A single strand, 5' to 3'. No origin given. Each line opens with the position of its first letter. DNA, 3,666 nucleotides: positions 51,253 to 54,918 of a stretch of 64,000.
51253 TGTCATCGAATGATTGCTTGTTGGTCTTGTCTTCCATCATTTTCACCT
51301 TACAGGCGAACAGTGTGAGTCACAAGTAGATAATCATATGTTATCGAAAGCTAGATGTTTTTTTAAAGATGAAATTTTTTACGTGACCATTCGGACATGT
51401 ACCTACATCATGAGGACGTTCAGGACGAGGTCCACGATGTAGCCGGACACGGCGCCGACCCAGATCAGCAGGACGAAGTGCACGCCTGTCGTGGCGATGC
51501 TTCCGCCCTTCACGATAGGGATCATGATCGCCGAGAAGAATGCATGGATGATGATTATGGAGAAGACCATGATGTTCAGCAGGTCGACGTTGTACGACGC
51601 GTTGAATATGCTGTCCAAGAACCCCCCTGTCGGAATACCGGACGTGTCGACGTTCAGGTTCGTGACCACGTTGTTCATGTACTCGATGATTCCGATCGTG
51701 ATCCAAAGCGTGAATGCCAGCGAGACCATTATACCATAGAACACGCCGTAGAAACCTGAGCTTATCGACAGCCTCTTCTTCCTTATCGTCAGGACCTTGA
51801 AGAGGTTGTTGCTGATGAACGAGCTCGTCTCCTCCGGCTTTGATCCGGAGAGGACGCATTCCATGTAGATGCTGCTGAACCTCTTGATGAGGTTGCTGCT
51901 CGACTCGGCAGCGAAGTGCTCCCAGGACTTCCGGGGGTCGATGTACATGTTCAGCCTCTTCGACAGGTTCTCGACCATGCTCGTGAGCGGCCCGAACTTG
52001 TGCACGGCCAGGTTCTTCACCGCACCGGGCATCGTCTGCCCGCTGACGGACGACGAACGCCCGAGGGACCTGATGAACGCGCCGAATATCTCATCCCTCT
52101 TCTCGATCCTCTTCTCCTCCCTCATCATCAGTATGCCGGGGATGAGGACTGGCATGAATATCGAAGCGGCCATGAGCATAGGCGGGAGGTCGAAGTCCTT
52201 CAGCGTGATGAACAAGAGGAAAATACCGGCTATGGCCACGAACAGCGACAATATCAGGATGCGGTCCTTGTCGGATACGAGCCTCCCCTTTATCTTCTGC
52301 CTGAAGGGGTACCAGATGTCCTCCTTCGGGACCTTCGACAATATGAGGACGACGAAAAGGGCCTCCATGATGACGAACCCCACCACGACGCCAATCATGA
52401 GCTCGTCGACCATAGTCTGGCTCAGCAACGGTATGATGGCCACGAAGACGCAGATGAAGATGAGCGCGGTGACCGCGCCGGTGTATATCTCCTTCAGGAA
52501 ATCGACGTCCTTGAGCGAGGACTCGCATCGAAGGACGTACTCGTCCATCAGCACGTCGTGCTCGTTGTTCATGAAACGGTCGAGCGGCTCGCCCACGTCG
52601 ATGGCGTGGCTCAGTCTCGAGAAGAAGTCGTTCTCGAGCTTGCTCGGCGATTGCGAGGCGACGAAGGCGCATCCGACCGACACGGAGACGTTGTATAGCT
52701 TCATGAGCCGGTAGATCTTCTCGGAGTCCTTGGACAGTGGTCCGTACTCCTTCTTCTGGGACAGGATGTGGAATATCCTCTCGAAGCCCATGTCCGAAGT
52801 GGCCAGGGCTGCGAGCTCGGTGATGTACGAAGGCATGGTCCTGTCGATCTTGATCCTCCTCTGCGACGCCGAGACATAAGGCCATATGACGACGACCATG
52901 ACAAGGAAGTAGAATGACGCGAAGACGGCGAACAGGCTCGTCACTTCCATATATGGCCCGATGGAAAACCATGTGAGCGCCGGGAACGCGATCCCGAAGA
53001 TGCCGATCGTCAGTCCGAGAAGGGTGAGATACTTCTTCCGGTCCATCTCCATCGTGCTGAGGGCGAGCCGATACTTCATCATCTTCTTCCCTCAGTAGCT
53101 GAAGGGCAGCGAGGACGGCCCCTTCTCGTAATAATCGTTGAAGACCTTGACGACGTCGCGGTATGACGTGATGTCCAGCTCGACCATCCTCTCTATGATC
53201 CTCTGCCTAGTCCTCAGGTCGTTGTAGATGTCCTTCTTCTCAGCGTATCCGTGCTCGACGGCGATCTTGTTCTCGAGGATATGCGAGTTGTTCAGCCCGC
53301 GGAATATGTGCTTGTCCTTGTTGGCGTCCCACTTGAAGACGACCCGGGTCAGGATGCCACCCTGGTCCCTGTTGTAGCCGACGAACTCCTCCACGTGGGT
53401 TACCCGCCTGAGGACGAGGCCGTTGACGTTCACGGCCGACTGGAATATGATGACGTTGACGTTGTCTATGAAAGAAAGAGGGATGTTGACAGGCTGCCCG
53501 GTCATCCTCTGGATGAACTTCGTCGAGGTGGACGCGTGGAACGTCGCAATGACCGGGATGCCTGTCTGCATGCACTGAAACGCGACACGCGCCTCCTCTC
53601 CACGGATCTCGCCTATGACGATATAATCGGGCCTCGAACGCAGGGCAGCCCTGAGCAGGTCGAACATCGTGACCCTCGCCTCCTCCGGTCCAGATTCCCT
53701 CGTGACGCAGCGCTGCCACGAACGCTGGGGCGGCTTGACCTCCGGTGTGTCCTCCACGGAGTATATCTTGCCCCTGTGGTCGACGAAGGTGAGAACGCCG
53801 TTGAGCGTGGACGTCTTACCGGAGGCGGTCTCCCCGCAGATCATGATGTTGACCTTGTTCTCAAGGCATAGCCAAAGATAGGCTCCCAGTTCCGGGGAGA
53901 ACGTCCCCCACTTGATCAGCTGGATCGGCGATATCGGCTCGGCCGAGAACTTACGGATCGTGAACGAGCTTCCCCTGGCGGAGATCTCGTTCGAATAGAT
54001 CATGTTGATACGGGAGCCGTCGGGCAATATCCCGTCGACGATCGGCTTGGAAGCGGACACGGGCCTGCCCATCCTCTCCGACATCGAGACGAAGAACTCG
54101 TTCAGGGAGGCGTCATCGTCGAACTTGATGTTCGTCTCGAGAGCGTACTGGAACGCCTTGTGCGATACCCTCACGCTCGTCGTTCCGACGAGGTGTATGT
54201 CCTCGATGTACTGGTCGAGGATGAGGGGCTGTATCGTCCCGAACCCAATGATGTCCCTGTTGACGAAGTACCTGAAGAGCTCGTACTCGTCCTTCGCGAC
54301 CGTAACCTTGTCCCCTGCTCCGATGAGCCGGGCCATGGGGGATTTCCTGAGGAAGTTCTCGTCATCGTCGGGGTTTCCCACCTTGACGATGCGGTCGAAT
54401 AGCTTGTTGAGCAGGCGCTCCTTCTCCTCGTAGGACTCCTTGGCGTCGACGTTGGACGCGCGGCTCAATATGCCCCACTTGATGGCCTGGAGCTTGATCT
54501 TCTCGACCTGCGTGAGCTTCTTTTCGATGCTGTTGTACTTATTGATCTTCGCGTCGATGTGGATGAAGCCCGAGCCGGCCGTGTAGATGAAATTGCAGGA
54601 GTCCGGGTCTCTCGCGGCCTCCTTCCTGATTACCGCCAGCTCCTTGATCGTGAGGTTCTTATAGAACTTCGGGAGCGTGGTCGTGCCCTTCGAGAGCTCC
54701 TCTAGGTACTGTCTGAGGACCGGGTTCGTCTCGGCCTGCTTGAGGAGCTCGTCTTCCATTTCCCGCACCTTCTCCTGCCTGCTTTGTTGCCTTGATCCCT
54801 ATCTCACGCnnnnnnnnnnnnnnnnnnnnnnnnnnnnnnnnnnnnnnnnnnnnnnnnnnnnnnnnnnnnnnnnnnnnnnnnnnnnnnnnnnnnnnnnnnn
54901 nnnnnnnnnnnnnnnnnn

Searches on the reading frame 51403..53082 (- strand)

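Call 27: search_protein_families(library=pfam, proteins=[window:51403-53082:-], max_evalue=0.0001)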
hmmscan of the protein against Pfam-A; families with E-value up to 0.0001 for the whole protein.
window:51403-53082:- (559 aa): 1 family
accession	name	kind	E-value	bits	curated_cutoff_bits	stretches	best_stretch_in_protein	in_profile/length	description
PF00482.28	T2SSF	-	1.5e-13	51.2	25.2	1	87-214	2-124/125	Type II secretion system (T2SS), protein F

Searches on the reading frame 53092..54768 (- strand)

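Call 27: search_protein_families(library=pfam, proteins=[window:53092-54768:-], max_evalue=0.0001)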
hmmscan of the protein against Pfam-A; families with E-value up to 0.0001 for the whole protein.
window:53092-54768:- (558 aa): 1 family
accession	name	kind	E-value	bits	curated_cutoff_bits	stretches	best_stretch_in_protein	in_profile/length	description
PF00437.27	T2SSE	-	6.4e-34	117.6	24.9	1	177-428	6-261/370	Type II/IV secretion system protein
